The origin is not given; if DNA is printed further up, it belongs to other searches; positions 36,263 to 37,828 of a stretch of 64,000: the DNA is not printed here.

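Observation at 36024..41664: Orphan LarA-family (nickel-pincer cofactor) racemase homolog in a catabolic cluster with amidase, MFS transporter, FAD amine oxidase and PPOX-like protein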

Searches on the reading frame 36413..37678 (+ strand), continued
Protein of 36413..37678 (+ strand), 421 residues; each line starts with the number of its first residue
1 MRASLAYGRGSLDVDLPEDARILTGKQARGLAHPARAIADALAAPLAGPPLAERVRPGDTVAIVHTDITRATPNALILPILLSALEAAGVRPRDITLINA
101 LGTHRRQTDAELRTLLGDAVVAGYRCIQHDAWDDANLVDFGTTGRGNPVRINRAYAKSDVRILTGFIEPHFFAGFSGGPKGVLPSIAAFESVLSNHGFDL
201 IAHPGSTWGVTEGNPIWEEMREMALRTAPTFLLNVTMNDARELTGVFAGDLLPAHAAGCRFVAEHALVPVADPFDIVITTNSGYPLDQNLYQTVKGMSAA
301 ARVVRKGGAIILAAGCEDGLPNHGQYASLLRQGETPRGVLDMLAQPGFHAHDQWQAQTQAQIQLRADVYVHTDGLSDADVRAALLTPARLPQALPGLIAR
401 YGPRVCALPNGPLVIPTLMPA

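Call 23: search_protein_families(library=ncbifam, max_evalue=1e-10, proteins=[L061:4554-5756:+, L061:6436-7629:-, L061:7697-8836:+, L061:8864-9967:+, L061:11278-12114:+, L061:13333-14058:+, L061:14095-14949:+, L067:8716-9897:+, L067:11371-12483:+, L067:12654-13922:+])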
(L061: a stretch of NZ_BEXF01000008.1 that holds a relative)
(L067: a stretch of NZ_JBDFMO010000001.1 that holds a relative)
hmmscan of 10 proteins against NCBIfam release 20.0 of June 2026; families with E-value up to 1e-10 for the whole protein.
L061:4554-5756:+ (401 aa): 3 families
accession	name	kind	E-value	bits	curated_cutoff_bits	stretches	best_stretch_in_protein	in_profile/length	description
TIGR00937.1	2A51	subfamily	8.2e-117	390.9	171.7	1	26-396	2-368/368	chromate efflux transporter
NF053759.1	ChrTpChrBBac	equivalog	4.4e-22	78.7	250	2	23-187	6-173/180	chromate efflux transporter ChrB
NF053760.1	ChrTpChrABac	equivalog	5.2e-21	75.6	250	1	232-399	3-175/178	chromate efflux transporter ChrA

L061:6436-7629:- (398 aa): 1 family
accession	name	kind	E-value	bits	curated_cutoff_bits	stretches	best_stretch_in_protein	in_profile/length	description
NF008550.0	PRK11477.1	equivalog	9e-57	192.7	612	1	33-392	5-384/385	CdaR family transcriptional regulator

L061:7697-8836:+ (380 aa): 3 families
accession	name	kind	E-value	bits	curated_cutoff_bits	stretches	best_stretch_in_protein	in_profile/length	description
TIGR00045.1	TIGR00045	subfamily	3.8e-150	500.1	168.45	1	2-373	1-372/375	glycerate kinase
NF007401.0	PRK09932.1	equivalog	9.8e-124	413.3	625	1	1-370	1-370/381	glycerate 3-kinase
NF007668.0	PRK10342.1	equivalog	2.5e-123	411.9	686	1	1-379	1-379/381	glycerate 2-kinase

L061:8864-9967:+ (368 aa): 1 family
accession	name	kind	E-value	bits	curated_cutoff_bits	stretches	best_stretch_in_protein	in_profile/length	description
TIGR00793.1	kdgT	equivalog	4.6e-49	167.7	453.8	1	1-346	1-311/314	2-keto-3-deoxygluconate transporter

L061:11278-12114:+ (279 aa): 2 families
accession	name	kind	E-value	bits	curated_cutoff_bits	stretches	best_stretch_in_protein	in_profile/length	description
TIGR00268.2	TIGR00268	equivalog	5.4e-109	363.4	150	1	14-271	2-259/259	ATP-dependent sacrificial sulfur transferase LarE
NF010587.0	PRK13980.1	equivalog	7.8e-15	54.8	255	1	16-91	20-97/267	NAD+ synthase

L061:13333-14058:+ (242 aa): 183 families (the best 25 are shown)
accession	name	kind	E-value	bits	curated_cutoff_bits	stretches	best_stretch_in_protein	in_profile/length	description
NF007027.0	PRK09493.1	equivalog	6.7e-106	353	379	1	1-238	1-238/240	glutamine ABC transporter ATP-binding protein GlnQ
TIGR03005.1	ectoine_ehuA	equivalog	2.4e-95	318.6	345.4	1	2-240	1-251/252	ectoine/hydroxyectoine ABC transporter ATP-binding protein EhuA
NF008428.0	PRK11264.1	equivalog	1.3e-91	306.2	406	1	1-241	3-249/250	L-cystine ABC transporter ATP-binding protein TcyN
NF007908.0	PRK10619.1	equivalog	2.3e-86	289.1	466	1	5-238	9-254/257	histidine ABC transporter ATP-binding protein HisP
NF008338.0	PRK11124.1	equivalog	7e-80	268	369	1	2-237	3-241/242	arginine ABC transporter ATP-binding protein ArtP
TIGR00972.1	3a0107s01c2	equivalog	4.7e-75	252.1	343.2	1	2-237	2-244/248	phosphate ABC transporter ATP-binding protein PstB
TIGR02315.1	ABC_phnC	equivalog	3.1e-66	223.2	266.1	1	1-223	1-233/243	phosphonate ABC transporter ATP-binding protein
TIGR02314.1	ABC_MetN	equivalog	6.6e-65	219.4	499.7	1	13-239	17-244/343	methionine ABC transporter ATP-binding protein MetN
TIGR01186.1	proV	subfamily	1.3e-64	218.6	326.6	1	12-237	4-231/363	betaine/proline/choline family ABC transporter ATP-binding protein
TIGR03265.1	PhnT2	equivalog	9.5e-63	212.5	457.7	1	2-229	5-228/353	putative 2-aminoethylphosphonate ABC transporter ATP-binding protein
TIGR02673.1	FtsE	equivalog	4.8e-60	202.9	264.85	1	1-213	1-214/214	cell division ATP-binding protein FtsE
TIGR02982.1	heterocyst_DevA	subfamily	2.8e-59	200.4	295.8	1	3-214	3-219/220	ABC exporter ATP-binding subunit, DevA family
TIGR04521.1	ECF_ATPase_2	equivalog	1.2e-58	198.4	330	1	13-228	17-237/279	energy-coupling factor transporter ATPase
TIGR00968.1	3a0106s01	subfamily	7.7e-58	195.8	342.75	1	3-236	2-231/237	sulfate ABC transporter ATP-binding protein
NF006987.0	PRK09452.1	equivalog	2.6e-55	187.7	482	1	2-229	18-241/378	spermidine/putrescine ABC transporter ATP-binding protein PotA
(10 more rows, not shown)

L061:14095-14949:+ (285 aa): 14 families
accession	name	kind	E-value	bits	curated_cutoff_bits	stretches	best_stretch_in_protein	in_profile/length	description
TIGR01096.1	3A0103s03R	subfamily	6.3e-55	186.4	256.35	1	43-279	10-250/250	lysine/arginine/ornithine ABC transporter substrate-binding protein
NF008885.0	PRK11917.1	equivalog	2.1e-50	171.7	373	1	46-278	26-257/259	bifunctional adhesin/ABC transporter aspartate/glutamate-binding protein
NF007029.0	PRK09495.1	equivalog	9.7e-38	130.3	303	1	52-284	19-248/248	glutamine ABC transporter substrate-binding protein GlnH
NF008426.0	PRK11260.1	equivalog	9.1e-31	107.1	312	1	42-280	25-261/266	cystine ABC transporter substrate-binding protein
NF008063.0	PRK10797.1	subfamily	4.3e-30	104.9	375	1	33-280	16-271/302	glutamate/aspartate ABC transporter substrate-binding protein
NF041764.1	ArtI_Ecoli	equivalog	2e-26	92.8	522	1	77-279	39-241/243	arginine ABC transporter substrate-binding protein ArtI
NF041765.1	ArtJ_Ecoli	equivalog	2.2e-26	92.9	510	1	61-280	24-242/243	arginine ABC transporter substrate-binding protein ArtJ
NF011583.0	PRK15007.1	subfamily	6.4e-24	84.6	358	1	77-279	39-241/243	arginine ABC transporter substrate-binding protein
TIGR04262.1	orph_peri_GRRM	subfamily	5.5e-20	71.7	190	1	78-282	19-231/257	extracellular substrate binding-like orphan protein GrrP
NF011586.0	PRK15010.1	equivalog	1.3e-19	70.7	440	1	62-278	30-252/260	lysine/arginine/ornithine ABC transporter substrate-binding protein ArgT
NF011965.0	PRK15437.1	equivalog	1.9e-19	70.3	459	1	76-279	43-253/260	histidine ABC transporter substrate-binding protein HisJ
NF052427.1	StpK7MSMEG_1200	equivalog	5.1e-18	64.9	900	1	50-281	354-587/601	serine/threonine protein kinase StpK7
TIGR02995.1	ectoine_ehuB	equivalog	6.2e-17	61.7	190.9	1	77-278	50-259/275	ectoine/hydroxyectoine ABC transporter substrate-binding protein EhuB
NF008112.0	PRK10859.1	equivalog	3.8e-15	55.3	354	1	50-281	35-267/483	membrane-bound lytic murein transglycosylase MltF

L067:8716-9897:+ (394 aa): 3 families
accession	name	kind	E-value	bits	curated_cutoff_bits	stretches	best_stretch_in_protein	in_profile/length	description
TIGR00045.1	TIGR00045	subfamily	3.8e-136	454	168.45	1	9-384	1-374/375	glycerate kinase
NF007401.0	PRK09932.1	equivalog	4.1e-113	378.3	625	1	8-384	1-375/381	glycerate 3-kinase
NF007668.0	PRK10342.1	equivalog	4.5e-105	351.9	686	1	8-383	1-374/381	glycerate 2-kinase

L067:11371-12483:+ (371 aa): 1 family
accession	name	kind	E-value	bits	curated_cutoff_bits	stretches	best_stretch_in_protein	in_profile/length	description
NF008550.0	PRK11477.1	equivalog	4.2e-42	144.4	612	2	8-173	6-171/385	CdaR family transcriptional regulator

L067:12654-13922:+ (423 aa): 1 family
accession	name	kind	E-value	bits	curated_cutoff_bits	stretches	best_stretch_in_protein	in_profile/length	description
NF053763.1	ABCarbgalBndGanS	equivalog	1.1e-12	47.4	700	1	8-417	6-411/420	galactooligosaccharide ABC transporter substrate-binding protein GanS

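Call 26: find_encoding_contigs(protein=P0005, flank=10000, max_places=2)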
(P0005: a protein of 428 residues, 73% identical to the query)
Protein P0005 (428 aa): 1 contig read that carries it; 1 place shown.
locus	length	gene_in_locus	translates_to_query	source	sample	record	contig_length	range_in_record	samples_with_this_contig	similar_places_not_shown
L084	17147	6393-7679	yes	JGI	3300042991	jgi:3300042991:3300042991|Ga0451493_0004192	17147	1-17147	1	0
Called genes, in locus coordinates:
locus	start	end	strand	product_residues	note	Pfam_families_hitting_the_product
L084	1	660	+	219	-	?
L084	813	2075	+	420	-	-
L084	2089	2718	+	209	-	PF02607:B12-binding_2, PF02310:B12-binding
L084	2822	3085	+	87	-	-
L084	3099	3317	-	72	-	-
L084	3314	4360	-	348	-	PF01208:URO-D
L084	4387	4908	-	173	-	-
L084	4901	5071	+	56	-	PF02416:TatA_B_E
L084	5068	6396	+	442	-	-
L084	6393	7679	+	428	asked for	PF09861:Lar_N, PF21113:LarA_C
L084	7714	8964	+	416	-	PF07690:MFS_1, PF12832:MFS_1_like, PF07690:MFS_1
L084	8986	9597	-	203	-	PF00596:Aldolase_II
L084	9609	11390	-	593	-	PF02730:AFOR_N, PF01314:AFOR_C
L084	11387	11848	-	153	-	PF02597:ThiS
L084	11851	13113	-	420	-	PF06134:RhaA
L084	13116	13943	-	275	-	PF00596:Aldolase_II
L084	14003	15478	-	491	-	PF00370:FGGY_N, PF02782:FGGY_C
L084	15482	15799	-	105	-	PF05336:rhaM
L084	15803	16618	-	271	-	PF08220:HTH_DeoR, PF08279:HTH_11 (weak), PF09339:HTH_IclR (weak), PF13412:HTH_24 (faint), PF00455:DeoRC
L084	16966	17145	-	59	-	?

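Call 27: find_encoding_contigs(protein=P0008, flank=10000, max_places=2)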
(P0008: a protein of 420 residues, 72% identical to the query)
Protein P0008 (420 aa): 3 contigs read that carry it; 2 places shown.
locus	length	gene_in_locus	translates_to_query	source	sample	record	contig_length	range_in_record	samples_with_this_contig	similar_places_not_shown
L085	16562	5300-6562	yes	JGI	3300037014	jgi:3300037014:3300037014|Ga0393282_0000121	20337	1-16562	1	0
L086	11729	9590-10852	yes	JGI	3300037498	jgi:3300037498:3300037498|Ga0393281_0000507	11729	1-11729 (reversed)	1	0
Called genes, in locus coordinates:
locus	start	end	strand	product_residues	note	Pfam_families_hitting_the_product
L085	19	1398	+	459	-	PF17389:Bac_rhamnosid6H, PF17390:Bac_rhamnosid_C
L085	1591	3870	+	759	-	PF00759:Glyco_hydro_9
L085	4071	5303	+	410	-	-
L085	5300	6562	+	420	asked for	PF09861:Lar_N, PF21113:LarA_C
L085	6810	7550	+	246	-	PF08220:HTH_DeoR, PF08279:HTH_11 (weak), PF00455:DeoRC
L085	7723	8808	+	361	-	PF01208:URO-D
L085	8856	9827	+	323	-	PF01370:Epimerase, PF16363:GDP_Man_Dehyd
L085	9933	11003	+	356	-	PF01208:URO-D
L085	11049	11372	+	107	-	PF05336:rhaM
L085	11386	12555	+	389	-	PF01208:URO-D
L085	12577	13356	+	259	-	PF02633:Creatininase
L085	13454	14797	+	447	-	PF01547:SBP_bac_1, PF13416:SBP_bac_8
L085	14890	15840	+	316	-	PF00528:BPD_transp_1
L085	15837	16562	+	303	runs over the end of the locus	PF00528:BPD_transp_1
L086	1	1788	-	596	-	?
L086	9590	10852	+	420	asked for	PF09861:Lar_N, PF21113:LarA_C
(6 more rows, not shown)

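Call 28: find_encoding_contigs(protein=P0004, flank=10000, max_places=2)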
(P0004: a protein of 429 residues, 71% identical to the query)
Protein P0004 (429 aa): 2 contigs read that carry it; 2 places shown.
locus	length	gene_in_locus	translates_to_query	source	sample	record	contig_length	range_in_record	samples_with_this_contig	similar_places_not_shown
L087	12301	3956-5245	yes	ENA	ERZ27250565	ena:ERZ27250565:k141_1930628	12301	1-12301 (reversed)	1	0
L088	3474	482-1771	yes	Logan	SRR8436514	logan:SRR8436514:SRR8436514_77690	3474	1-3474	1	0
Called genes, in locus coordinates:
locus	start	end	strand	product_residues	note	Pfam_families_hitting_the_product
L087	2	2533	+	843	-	?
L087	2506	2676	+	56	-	PF02416:TatA_B_E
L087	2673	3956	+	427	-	-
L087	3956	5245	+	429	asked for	PF09861:Lar_N, PF21113:LarA_C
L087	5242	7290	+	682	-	PF03512:Glyco_hydro_52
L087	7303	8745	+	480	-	PF00370:FGGY_N, PF02782:FGGY_C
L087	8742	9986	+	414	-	PF06134:RhaA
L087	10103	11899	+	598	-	PF02730:AFOR_N, PF01314:AFOR_C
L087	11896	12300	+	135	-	?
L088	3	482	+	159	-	?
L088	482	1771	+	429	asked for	PF09861:Lar_N, PF21113:LarA_C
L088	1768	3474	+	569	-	?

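Call 37: search_solved_structures(query=window:36413-37675:+, show_alignments=5, max_evalue=1e-60)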
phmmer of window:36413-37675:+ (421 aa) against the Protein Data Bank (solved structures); distinct sequences matched with E-value up to 1e-60: 6.
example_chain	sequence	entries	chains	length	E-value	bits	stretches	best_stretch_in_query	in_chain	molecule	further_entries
9eid_A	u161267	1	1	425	7.3e-77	262.5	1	2-420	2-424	A broad-substrate spectrum lactate racemase A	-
9eia_A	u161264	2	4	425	9e-77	262.1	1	2-420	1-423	A broad-substrate spectrum lactate racemase A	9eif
2yjg_A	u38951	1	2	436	4.2e-70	240.2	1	4-414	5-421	LACTATE RACEMASE APOPROTEIN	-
5huq_A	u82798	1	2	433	1e-65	225.7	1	38-413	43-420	Lactate racemization operon protein LarA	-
6c1w_A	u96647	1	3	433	1e-65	225.7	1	38-413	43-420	Lactate racemase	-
8ezf_B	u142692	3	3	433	1.4e-65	225.3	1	38-413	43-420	Lactate racemase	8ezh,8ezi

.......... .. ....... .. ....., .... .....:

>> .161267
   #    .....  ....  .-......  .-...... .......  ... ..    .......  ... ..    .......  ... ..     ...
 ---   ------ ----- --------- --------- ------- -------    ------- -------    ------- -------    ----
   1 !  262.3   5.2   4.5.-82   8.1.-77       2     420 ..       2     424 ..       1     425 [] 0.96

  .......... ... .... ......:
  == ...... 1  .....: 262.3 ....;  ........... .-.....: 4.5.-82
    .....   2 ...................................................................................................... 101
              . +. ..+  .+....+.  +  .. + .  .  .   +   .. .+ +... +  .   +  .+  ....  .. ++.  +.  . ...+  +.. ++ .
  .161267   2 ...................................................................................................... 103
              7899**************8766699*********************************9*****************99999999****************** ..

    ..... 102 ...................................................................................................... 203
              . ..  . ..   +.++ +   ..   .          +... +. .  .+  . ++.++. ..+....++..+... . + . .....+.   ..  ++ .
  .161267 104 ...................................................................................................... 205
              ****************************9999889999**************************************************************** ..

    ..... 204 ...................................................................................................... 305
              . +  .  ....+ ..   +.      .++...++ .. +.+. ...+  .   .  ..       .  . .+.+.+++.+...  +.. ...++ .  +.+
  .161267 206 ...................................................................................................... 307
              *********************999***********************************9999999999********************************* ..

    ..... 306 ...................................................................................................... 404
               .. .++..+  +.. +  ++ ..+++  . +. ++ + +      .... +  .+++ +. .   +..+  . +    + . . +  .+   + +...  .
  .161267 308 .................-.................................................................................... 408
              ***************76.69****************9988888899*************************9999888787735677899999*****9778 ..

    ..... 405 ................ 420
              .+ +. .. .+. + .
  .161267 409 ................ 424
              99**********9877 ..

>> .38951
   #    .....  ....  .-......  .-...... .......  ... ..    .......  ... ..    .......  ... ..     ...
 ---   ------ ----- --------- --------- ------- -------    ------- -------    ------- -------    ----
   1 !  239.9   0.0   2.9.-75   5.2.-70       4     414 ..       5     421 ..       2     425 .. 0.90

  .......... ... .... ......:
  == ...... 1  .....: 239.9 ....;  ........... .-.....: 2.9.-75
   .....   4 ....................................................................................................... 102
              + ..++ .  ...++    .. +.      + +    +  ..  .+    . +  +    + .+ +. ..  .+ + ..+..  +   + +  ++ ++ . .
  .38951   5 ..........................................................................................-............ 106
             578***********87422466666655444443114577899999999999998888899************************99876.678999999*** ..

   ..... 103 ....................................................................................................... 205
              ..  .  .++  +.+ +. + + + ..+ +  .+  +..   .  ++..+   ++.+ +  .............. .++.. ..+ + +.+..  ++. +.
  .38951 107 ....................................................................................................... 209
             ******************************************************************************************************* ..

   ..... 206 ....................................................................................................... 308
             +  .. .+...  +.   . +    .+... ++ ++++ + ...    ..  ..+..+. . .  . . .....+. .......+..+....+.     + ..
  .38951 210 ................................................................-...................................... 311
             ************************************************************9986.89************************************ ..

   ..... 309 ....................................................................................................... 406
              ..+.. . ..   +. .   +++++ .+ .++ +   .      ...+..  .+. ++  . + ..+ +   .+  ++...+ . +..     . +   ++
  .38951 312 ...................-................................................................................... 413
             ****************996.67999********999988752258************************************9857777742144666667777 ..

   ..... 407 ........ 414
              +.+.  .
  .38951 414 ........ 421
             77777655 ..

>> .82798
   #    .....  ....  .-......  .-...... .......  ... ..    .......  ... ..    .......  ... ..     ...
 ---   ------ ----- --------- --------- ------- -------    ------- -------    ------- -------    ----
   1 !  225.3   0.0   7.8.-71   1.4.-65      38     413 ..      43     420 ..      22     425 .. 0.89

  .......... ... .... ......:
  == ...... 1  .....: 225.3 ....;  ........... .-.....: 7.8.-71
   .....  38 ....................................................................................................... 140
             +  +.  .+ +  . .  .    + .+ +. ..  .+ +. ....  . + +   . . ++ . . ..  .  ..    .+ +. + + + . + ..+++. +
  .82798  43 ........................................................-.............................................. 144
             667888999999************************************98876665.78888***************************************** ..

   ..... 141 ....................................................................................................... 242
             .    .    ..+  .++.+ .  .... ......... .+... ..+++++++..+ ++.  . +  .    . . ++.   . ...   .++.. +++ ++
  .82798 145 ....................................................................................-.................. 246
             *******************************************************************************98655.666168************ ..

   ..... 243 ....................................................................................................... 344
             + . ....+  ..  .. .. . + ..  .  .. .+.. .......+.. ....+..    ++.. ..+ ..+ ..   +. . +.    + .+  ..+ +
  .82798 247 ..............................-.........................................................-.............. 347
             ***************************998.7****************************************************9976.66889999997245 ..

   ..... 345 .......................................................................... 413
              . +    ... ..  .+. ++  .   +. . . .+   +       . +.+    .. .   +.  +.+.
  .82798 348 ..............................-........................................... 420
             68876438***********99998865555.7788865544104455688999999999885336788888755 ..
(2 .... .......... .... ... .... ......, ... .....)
